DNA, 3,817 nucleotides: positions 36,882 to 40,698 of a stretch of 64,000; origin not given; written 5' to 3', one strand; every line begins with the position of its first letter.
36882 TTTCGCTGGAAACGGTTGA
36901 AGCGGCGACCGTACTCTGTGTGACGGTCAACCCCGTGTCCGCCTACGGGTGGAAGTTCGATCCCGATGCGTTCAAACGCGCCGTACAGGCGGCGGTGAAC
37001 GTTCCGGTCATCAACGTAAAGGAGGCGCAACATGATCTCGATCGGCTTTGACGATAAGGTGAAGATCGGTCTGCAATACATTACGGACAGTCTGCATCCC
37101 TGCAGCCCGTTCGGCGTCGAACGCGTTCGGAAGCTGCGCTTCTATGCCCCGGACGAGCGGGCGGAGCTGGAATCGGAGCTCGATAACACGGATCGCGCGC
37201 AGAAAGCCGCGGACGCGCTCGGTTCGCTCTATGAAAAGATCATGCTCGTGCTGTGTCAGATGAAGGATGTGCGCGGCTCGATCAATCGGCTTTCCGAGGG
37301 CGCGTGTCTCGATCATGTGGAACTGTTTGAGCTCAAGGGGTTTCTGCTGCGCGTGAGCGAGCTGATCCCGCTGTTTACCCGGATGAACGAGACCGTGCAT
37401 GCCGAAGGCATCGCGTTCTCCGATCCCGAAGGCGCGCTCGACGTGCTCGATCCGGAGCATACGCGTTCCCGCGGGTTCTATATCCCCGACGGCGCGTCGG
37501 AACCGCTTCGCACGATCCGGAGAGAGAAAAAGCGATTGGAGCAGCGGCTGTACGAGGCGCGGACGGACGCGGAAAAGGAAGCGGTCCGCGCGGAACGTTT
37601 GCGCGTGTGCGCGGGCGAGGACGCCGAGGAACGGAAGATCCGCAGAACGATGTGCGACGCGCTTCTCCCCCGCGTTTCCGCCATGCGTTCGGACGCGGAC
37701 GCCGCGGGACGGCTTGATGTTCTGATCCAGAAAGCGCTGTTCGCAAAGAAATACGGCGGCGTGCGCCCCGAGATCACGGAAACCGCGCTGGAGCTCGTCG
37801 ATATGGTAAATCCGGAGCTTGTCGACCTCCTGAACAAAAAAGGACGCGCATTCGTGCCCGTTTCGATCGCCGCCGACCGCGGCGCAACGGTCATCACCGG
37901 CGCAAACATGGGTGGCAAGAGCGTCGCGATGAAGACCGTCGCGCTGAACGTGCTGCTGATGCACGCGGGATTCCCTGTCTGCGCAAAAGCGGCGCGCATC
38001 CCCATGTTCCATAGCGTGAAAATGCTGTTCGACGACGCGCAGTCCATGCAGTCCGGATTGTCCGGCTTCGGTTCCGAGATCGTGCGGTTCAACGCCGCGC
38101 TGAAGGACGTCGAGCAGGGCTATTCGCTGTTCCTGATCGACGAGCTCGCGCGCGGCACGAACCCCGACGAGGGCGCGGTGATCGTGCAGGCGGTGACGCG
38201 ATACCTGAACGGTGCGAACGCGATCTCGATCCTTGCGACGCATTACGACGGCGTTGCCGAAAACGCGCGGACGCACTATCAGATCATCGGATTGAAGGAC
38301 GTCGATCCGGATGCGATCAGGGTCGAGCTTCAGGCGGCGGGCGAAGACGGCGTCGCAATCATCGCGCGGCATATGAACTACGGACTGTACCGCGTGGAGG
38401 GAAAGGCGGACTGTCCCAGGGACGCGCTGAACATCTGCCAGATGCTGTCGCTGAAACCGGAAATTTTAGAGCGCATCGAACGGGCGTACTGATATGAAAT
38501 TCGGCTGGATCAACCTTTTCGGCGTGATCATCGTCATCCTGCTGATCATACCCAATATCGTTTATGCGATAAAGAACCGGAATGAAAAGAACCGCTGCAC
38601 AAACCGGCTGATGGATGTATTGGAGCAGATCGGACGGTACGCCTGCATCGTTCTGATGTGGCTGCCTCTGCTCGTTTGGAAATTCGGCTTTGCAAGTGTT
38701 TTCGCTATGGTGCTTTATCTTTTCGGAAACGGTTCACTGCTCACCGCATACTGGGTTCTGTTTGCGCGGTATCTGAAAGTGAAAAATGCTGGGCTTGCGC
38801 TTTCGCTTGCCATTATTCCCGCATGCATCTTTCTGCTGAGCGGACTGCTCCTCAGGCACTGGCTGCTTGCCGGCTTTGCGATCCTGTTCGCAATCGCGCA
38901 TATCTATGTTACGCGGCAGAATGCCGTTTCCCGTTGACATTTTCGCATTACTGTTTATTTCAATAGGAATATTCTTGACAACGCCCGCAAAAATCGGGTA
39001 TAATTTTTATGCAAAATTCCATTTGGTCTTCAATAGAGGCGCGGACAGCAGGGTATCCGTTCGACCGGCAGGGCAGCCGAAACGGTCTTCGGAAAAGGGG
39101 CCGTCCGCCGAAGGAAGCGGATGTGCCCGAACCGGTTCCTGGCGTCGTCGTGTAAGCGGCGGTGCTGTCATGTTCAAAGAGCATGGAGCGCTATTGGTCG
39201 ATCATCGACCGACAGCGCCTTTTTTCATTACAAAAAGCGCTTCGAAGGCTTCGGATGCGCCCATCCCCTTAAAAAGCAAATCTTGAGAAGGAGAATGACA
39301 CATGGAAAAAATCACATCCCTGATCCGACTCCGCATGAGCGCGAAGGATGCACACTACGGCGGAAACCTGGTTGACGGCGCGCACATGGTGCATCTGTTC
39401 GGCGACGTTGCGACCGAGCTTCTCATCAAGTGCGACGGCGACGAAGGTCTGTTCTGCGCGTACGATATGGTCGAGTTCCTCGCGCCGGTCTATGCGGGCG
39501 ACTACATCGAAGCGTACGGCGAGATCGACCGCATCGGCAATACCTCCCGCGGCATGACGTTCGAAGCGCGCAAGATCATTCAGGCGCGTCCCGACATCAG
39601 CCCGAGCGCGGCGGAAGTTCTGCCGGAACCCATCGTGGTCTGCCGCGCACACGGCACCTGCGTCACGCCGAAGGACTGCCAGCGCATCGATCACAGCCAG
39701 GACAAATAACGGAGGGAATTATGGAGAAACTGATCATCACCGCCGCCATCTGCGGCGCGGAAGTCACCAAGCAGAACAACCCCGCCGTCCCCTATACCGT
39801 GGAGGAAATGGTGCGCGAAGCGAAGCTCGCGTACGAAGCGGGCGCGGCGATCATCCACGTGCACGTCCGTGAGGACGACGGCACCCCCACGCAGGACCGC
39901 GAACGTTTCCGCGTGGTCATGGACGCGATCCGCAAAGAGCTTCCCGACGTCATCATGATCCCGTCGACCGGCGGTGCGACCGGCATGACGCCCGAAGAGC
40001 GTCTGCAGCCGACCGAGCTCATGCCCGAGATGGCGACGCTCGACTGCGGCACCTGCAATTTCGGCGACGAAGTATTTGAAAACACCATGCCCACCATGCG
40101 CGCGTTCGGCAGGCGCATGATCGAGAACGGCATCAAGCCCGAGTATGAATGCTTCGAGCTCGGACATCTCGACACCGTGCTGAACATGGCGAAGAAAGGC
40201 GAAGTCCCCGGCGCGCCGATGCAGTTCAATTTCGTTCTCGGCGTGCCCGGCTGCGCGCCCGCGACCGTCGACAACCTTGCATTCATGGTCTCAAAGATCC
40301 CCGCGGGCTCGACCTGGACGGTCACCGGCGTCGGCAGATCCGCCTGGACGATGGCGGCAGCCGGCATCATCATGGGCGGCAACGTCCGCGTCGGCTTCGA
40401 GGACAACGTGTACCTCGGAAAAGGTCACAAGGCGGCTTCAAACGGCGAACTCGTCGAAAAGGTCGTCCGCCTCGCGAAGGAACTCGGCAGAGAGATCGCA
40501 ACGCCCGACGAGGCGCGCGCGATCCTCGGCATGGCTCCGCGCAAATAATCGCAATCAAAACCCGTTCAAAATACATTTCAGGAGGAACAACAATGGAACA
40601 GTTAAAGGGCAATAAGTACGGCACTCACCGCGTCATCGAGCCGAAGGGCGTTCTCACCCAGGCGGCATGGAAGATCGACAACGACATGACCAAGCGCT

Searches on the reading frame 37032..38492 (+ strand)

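Call 8: search_protein_families(library=pfam, proteins=[window:37032-38492:+])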
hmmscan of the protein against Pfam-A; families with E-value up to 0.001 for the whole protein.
window:37032-38492:+ (486 aa): 1 family
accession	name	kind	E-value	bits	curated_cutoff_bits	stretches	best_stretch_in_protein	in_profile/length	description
PF00488.27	MutS_V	-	3.3e-24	86.3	30.2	1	287-419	2-134/188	MutS domain V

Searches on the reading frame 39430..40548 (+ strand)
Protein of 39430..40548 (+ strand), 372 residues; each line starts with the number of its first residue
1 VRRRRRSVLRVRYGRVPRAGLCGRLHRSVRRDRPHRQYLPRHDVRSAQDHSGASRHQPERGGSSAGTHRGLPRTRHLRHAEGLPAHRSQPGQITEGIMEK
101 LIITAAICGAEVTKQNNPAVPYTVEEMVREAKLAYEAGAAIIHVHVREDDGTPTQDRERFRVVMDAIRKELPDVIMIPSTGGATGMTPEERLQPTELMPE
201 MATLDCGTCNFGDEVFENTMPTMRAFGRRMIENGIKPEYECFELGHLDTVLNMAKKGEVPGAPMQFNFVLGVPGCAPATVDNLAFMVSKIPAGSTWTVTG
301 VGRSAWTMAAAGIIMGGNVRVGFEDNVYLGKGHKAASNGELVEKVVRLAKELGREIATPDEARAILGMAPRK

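Call 49: search_protein_families(library=pfam, proteins=[window:39430-40548:+], max_evalue=0.00001)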
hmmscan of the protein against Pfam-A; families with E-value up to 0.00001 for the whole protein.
window:39430-40548:+ (372 aa): 1 family
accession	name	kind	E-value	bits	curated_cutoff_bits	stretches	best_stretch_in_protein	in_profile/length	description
PF05853.18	BKACE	-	4.6e-108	361.1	24.8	1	100-368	1-274/274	beta-keto acid cleavage enzyme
